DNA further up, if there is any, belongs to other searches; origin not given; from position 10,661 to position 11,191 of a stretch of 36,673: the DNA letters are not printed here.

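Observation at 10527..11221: Poorly characterised two-gene unit yjdI-yjdJ divergent from dcuS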

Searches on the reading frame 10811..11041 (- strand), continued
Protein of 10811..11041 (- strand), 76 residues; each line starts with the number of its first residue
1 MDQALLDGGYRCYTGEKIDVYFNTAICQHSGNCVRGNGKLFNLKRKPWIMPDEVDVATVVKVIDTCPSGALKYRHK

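Call 49: find_encoding_contigs(protein=P0259, flank=2000, max_places=2)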
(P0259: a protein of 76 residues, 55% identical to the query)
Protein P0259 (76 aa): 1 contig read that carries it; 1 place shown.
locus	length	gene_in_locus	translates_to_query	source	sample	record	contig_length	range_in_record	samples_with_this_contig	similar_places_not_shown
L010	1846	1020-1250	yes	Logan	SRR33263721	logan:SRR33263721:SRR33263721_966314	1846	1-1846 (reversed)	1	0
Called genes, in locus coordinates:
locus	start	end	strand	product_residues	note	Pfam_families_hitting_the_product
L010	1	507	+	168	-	?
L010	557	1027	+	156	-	-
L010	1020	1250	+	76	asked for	PF06902:Fer4_19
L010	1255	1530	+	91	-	PF14542:Acetyltransf_CG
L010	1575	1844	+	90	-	?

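Call 50: find_encoding_contigs(protein=P0293, flank=2000, max_places=2)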
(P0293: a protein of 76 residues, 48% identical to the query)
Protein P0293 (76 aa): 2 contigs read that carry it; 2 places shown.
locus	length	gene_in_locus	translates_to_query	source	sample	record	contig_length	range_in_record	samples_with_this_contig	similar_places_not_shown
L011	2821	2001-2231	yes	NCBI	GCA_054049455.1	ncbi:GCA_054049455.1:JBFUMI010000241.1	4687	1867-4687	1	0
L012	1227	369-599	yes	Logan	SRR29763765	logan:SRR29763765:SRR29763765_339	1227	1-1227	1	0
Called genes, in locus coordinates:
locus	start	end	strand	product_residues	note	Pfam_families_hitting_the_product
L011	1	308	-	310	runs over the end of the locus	-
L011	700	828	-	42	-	-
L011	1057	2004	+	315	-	-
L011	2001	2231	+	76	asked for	PF06902:Fer4_19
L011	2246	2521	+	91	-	-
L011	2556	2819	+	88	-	?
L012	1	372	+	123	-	?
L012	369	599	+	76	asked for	PF06902:Fer4_19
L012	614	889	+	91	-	PF14542:Acetyltransf_CG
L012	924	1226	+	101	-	?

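Call 51: find_encoding_contigs(protein=P0330, flank=2000, max_places=2)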
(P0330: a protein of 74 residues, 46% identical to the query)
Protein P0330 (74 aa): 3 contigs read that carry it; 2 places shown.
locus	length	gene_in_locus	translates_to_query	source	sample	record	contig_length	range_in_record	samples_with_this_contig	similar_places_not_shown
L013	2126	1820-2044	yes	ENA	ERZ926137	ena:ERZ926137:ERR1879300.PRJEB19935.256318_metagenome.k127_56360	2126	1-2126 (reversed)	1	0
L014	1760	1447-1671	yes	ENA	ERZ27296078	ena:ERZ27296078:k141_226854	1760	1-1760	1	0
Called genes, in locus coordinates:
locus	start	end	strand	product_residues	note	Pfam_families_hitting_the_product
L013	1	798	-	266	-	?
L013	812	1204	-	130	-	PF00380:Ribosomal_S9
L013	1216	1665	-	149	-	PF00572:Ribosomal_L13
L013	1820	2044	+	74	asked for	PF06902:Fer4_19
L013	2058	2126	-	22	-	?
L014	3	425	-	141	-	?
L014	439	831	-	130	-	PF00380:Ribosomal_S9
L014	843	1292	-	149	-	PF00572:Ribosomal_L13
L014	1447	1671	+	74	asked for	PF06902:Fer4_19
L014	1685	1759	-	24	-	?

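Call 52: predict_structure(alignment_id=A2)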
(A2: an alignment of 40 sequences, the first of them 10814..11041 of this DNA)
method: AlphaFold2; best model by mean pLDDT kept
length: 76 residues; sequences in the alignment: 40
mean_pLDDT: 91.7   pTM: 0.78
mean pLDDT of the five models: 91.7, 90.6, 89.9, 88.5, 87.0
residues with pLDDT >= 90: 57; 70-90: 18; 50-70: 1; < 50: 0
segments of 3 or more residues with pLDDT < 50: none
pLDDT, mean of each block of 10 residues (from residue 1): 86 95 92 89 89 96 94 94
secondary structure, 60 per line:
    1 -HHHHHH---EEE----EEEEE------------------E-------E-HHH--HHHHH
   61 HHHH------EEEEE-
elements in order: H2-7 E11-13 E18-22 H56-64 E71-75

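Call 56: find_homologous_proteins(query=A4, max_evalue=1e-10)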
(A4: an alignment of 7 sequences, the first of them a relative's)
Query A4 (7 sequences) (172 aa, profile of the alignment): 94 proteins with E <= 1e-10 among 992 candidates.
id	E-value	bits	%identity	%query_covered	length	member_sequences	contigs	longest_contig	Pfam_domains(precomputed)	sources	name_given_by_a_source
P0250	4.4e-68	247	100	100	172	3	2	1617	PF13673.14,PF13508.14,PF06902.17,PF14542.13,PF00583.32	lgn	-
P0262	2.0e-65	238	36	95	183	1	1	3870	PF06902.17,PF14542.13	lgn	-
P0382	1.1e-64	236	84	100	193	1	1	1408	PF13673.14,PF13508.14,PF06902.17,PF14542.13,PF00583.32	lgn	-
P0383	1.5e-62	229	80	100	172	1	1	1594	PF13673.14,PF13508.14,PF06902.17,PF14542.13,PF00583.32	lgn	-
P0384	1.9e-62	228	43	94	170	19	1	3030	PF13508.14,PF06902.17,PF14542.13,PF00583.32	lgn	-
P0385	4.6e-62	227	73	100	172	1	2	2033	PF13508.14,PF06902.17,PF14542.13,PF00583.32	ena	-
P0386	8.2e-62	226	75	97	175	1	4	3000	PF13673.14,PF06902.17,PF14542.13,PF00583.32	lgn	-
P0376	8.8e-62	226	34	94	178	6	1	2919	PF06902.17,PF14542.13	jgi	jgi:uncharacterized Fe-S cluster protein YjdI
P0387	1.4e-61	226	40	94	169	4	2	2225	PF13673.14,PF13508.14,PF06902.17,PF14542.13,PF00583.32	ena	-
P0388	4.8e-61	224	75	100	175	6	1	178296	PF13673.14,PF13508.14,PF06902.17,PF14542.13,PF00583.32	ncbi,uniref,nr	ncbi:GNAT family N-acetyltransferase [Sporosarcina sp. P29]|uniref:GNAT family N-acetyltransferase n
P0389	6.7e-61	223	44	95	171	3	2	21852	PF13508.14,PF06902.17,PF14542.13,PF00583.32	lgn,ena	-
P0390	9.4e-61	223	77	100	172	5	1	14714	PF13673.14,PF06902.17,PF14542.13,PF00583.32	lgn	-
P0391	1.4e-59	219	64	99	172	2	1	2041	PF13673.14,PF06902.17,PF14542.13,PF00583.32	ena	-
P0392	1.6e-59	219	72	99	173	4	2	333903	PF13673.14,PF13508.14,PF06902.17,PF14542.13,PF00583.32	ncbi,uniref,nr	ncbi:GNAT family N-acetyltransferase [Psychrobacillus lasiicapitis]|uniref:GNAT family N-acetyltrans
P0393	2.9e-59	218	40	94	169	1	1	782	PF13673.14,PF13508.14,PF06902.17,PF14542.13,PF00583.32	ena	-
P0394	6.6e-59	217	53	99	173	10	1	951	PF13508.14,PF06902.17,PF14542.13,PF00583.32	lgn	-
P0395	1.3e-58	216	67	99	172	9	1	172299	PF06902.17,PF14542.13,PF00583.32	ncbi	-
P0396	3.5e-58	214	41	94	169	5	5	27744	PF13508.14,PF06902.17,PF14542.13,PF00583.32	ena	-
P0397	1.8e-57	212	49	99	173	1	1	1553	PF13673.14,PF13508.14,PF06902.17,PF14542.13,PF00583.32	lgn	-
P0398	4.5e-57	211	37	94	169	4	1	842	PF13508.14,PF06902.17,PF14542.13,PF00583.32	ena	-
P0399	1.5e-56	209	51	98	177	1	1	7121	PF06902.17,PF14542.13,PF00583.32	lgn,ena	-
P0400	7.7e-56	207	61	99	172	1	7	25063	PF06902.17,PF14542.13,PF00583.32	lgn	-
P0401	3.7e-55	205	54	99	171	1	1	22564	PF13508.14,PF06902.17,PF14542.13,PF00583.32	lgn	-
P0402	4.9e-55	204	39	98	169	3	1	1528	PF13508.14,PF06902.17,PF14542.13,PF00583.32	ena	-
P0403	1.5e-54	203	42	87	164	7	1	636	PF13508.14,PF06902.17,PF14542.13,PF00583.32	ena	-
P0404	6.1e-54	201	48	98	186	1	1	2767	PF13508.14,PF06902.17,PF14542.13,PF00583.32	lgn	-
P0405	6.9e-54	200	47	99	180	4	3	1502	PF13673.14,PF13508.14,PF06902.17,PF14542.13,PF00583.32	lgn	-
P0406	1.3e-53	200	48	98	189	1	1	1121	PF13673.14,PF13508.14,PF06902.17,PF14542.13,PF00583.32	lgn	-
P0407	2.7e-53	199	41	100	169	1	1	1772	PF13508.14,PF06902.17,PF14542.13,PF00583.32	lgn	-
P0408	3.9e-53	198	48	98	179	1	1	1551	PF13673.14,PF13508.14,PF06902.17,PF14542.13,PF00583.32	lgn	-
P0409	1.5e-52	196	53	91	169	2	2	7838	PF13508.14,PF06902.17,PF14542.13,PF00583.32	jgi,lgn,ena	-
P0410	2.1e-52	196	53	99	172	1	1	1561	PF06902.17,PF14542.13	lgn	-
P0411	5.0e-52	194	50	99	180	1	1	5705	PF13508.14,PF06902.17,PF14542.13,PF00583.32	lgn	-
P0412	1.5e-51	193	47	98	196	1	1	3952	PF13673.14,PF13508.14,PF06902.17,PF14542.13,PF00583.32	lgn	-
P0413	7.0e-51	191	47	99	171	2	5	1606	PF13508.14,PF06902.17,PF14542.13,PF00583.32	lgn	-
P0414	8.0e-51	191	44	99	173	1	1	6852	PF13508.14,PF06902.17,PF14542.13,PF00583.32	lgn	-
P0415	2.1e-50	189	45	99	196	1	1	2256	PF06902.17,PF14542.13,PF00583.32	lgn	-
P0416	4.3e-50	188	43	99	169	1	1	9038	PF06902.17,PF14542.13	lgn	-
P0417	5.5e-50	188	45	99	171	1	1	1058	PF06902.17,PF14542.13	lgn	-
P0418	1.3e-49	187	44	99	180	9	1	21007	PF06902.17,PF14542.13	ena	-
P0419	1.4e-49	186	43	99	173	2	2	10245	PF13508.14,PF06902.17,PF14542.13,PF00583.32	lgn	-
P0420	1.7e-49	186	43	99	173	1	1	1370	PF13508.14,PF06902.17,PF14542.13,PF00583.32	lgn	-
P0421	2.8e-49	185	43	99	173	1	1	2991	PF13508.14,PF06902.17,PF14542.13,PF00583.32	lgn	-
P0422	5.5e-49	185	43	99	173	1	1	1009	PF13508.14,PF06902.17,PF14542.13,PF00583.32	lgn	-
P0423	6.8e-49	184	45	99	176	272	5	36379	PF13508.14,PF06902.17,PF14542.13,PF00583.32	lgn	-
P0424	1.0e-48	184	47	99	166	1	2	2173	PF06902.17,PF14542.13,PF00583.32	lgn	-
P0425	1.3e-48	183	44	99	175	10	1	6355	PF13508.14,PF06902.17,PF14542.13,PF00583.32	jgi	jgi:uncharacterized Fe-S cluster protein YjdI/predicted GNAT family acetyltransferase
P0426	4.2e-48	182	34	94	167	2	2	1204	PF06902.17,PF14542.13,PF00583.32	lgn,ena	-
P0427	5.7e-48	181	46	99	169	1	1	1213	PF06902.17,PF14542.13,PF00583.32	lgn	-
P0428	3.0e-47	179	48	98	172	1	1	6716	PF13508.14,PF06902.17,PF14542.13,PF00583.32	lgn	-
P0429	4.7e-44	168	51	91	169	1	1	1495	PF06902.17,PF14542.13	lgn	-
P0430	7.0e-44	168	44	92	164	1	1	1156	PF13508.14,PF06902.17,PF14542.13,PF00583.32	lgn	-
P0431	4.7e-34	136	49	81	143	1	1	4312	PF06902.17,PF14542.13,PF00583.32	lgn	-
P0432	1.8e-30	124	58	45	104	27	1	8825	PF06902.17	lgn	-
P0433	3.1e-29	120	53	47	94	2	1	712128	PF06902.17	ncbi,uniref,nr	ncbi:(4Fe-4S)-binding protein [Oceanobacillus saliphilus]|uniref:(4Fe-4S)-binding protein n=1 Tax=Oc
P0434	6.3e-29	119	68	63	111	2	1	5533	PF06902.17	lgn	-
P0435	2.3e-25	108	49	66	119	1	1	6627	PF13508.14,PF14542.13,PF00583.32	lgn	-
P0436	5.5e-25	106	53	44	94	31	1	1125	PF06902.17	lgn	-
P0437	1.6e-24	105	79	59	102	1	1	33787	PF13673.14,PF13508.14,PF14542.13,PF00583.32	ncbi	ncbi:GNAT family N-acetyltransferase [Sporosarcina sp. CAU 1771]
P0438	2.0e-21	95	77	53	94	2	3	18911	PF13673.14,PF13508.14,PF14542.13,PF00583.32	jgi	-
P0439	3.9e-20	91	60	58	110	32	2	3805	PF13673.14,PF13508.14,PF14542.13,PF00583.32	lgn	-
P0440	2.8e-19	88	59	47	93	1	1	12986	PF13673.14,PF13508.14,PF14542.13,PF00583.32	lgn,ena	-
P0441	5.7e-19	87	48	55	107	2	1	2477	PF13508.14,PF14542.13,PF00583.32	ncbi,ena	-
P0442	2.4e-18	85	57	51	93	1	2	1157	PF13673.14,PF13508.14,PF14542.13,PF00583.32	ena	-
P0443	5.9e-18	83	52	46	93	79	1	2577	PF14542.13,PF00583.32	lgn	-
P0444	7.6e-18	83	53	46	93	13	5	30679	PF14542.13,PF00583.32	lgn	-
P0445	1.6e-17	82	47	49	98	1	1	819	PF14542.13,PF00583.32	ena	-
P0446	3.9e-17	81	55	51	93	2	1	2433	PF13673.14,PF13508.14,PF14542.13,PF00583.32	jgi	jgi:predicted GNAT family acetyltransferase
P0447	5.3e-17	80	53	51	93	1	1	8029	PF13673.14,PF13508.14,PF14542.13,PF00583.32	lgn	-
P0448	1.1e-16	79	46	49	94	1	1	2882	PF13673.14,PF13508.14,PF14542.13,PF00583.32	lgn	-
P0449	1.4e-16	79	49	41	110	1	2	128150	PF14542.13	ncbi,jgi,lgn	ncbi:MAG: putative GNAT family acetyltransferase [Vicingaceae bacterium]|jgi:predicted GNAT family a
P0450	2.0e-16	78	48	50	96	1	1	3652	PF13508.14,PF14542.13,PF00583.32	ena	-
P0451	2.9e-16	78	51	43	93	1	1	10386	PF14542.13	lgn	-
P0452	4.7e-16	77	56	51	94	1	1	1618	PF14542.13,PF00583.32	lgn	-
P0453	5.4e-16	77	56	51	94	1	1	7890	PF14542.13,PF00583.32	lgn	-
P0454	9.1e-16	76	49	48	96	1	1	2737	PF14542.13,PF00583.32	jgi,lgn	-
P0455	1.2e-15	76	55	51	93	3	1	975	PF13673.14,PF13508.14,PF14542.13,PF00583.32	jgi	jgi:predicted GNAT family acetyltransferase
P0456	3.7e-15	74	48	47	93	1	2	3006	PF14542.13,PF00583.32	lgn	-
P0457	4.0e-15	74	52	42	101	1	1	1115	PF13508.14,PF14542.13,PF00583.32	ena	-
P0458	4.2e-15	74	51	45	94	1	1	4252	PF13508.14,PF14542.13,PF00583.32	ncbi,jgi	jgi:predicted GNAT family acetyltransferase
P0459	6.4e-15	74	54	42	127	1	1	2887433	PF14542.13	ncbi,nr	ncbi:Uncharacterised protein [Morganella morganii]|nr:Uncharacterised protein [Morganella morganii]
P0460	1.5e-14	72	46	47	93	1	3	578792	PF14542.13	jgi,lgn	-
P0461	1.6e-14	72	51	47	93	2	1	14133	PF14542.13,PF00583.32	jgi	jgi:predicted GNAT family acetyltransferase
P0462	2.1e-14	72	47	49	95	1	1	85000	PF14542.13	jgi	jgi:predicted GNAT family acetyltransferase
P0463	2.1e-14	72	54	42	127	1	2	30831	PF14542.13,PF00583.32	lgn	-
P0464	3.5e-14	71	46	48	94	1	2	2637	PF14542.13,PF00583.32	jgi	jgi:predicted GNAT family acetyltransferase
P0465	5.2e-14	71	46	49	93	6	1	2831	PF14542.13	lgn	-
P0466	9.4e-14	70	46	47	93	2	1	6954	PF14542.13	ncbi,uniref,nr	ncbi:MAG: N-acetyltransferase [Mongoliibacter sp.]|uniref:GNAT family N-acetyltransferase n=1 Tax=Mo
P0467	1.2e-13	69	48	48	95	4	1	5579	PF13508.14,PF14542.13,PF00583.32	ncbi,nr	ncbi:MAG: N-acetyltransferase [Burkholderiales bacterium]|nr:N-acetyltransferase [Burkholderiales ba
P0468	1.6e-13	69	46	48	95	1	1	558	PF13508.14,PF14542.13,PF00583.32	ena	-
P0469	1.6e-13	69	46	48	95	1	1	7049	PF13508.14,PF14542.13,PF00583.32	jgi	jgi:predicted GNAT family acetyltransferase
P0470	2.3e-13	68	43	56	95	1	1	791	PF13508.14,PF14542.13,PF00583.32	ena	-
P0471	1.1e-12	66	48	48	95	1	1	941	PF14542.13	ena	-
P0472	5.3e-11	61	51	42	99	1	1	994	PF13508.14,PF14542.13,PF00583.32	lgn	-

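Call 57: fold_search(model_id=the predicted structure, library=pdb)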
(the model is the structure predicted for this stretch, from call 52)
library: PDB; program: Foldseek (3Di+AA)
matches with E <= 10: 158; with E <= 0.001: 0
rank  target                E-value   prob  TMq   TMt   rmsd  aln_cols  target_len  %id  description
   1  1vjw                  5.8e-02  0.98  0.51  0.63   3.7        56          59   23  STRUCTURE OF OXIDOREDUCTASE (NADP+(A),FERREDOXIN(A)) (released 1996-12-23)
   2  1fxr_A                7.6e-02  0.98  0.54  0.63   3.7        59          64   19  CRYSTAL STRUCTURE OF THE FERREDOXIN I FROM DESULFOVIBRIO AFRICANUS AT 2.3 ANGSTROMS RESOLUTION (released 1995-01-26)
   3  2z8q_A                3.1e-01  0.84  0.57  0.64   4.0        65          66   15  ferredoxin from Pyrococcus furiosus, D14C variant (released 2007-09-18)
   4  1siz_A                4.1e-01  0.80  0.54  0.62   4.1        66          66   12  Crystal structure of the [Fe3S4]-ferredoxin from the hyperthermophilic archaeon Pyrococcus furiosus (released 2004-05-25)
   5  7m1n_A                5.7e-01  0.77  0.55  0.59   4.0        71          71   17  Wild-type Hydrogenobacter thermophilus ferredoxin 1 (released 2021-07-28)
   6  1iqz                  6.1e-01  0.72  0.55  0.52   4.1        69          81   12  OXIDIZED [4Fe-4S] FERREDOXIN FROM BACILLUS THERMOPROTEOLYTICUS (FORM I) (released 2002-02-13)
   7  7m1o_A                7.0e-01  0.72  0.55  0.59   4.0        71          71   15  Hydrogenobacter thermophilus ferredoxin 1 S64A variant (released 2021-07-28)
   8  5t61_j                1.0e+00  0.23  0.48  0.13  10.9        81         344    9  TUNGSTEN-CONTAINING FORMYLMETHANOFURAN DEHYDROGENASE FROM METHANOTHERMOBACTER WOLFEII, TRICLINIC FORM AT 2.55 A (released 2016-10-19)
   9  8h1g                  1.1e+00  0.10  0.34  0.27  10.3        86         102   10  The R406T mutant form of the Aquifex aeolicus MutL endonuclease domain (released 2023-08-16)
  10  5z41                  1.5e+00  0.08  0.34  0.27  11.1        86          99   10  Aquifex aeolicus MutL endonuclease domain with a single zinc ion. (released 2018-04-25)
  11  5t61_X                1.6e+00  0.18  0.48  0.12  11.1        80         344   10  TUNGSTEN-CONTAINING FORMYLMETHANOFURAN DEHYDROGENASE FROM METHANOTHERMOBACTER WOLFEII, TRICLINIC FORM AT 2.55 A (released 2016-10-19)
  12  5t5m_F                1.7e+00  0.16  0.46  0.13   7.8        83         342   18  TUNGSTEN-CONTAINING FORMYLMETHANOFURAN DEHYDROGENASE FROM METHANOTHERMOBACTER WOLFEII, TRIGONAL FORM AT 2.5 A. (released 2016-10-19)
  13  5t61_L                1.8e+00  0.18  0.48  0.12  10.8        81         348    9  TUNGSTEN-CONTAINING FORMYLMETHANOFURAN DEHYDROGENASE FROM METHANOTHERMOBACTER WOLFEII, TRICLINIC FORM AT 2.55 A (released 2016-10-19)
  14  5b42                  1.8e+00  0.08  0.34  0.27  10.4        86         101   10  Crystal structure of the C-terminal endonuclease domain of Aquifex aeolicus MutL. (released 2016-07-13)
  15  5t5i_F                2.0e+00  0.16  0.50  0.13  12.2        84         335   10  TUNGSTEN-CONTAINING FORMYLMETHANOFURAN DEHYDROGENASE FROM METHANOTHERMOBACTER WOLFEII, ORTHORHOMBIC FORM AT 1.9 A (released 2016-10-19)
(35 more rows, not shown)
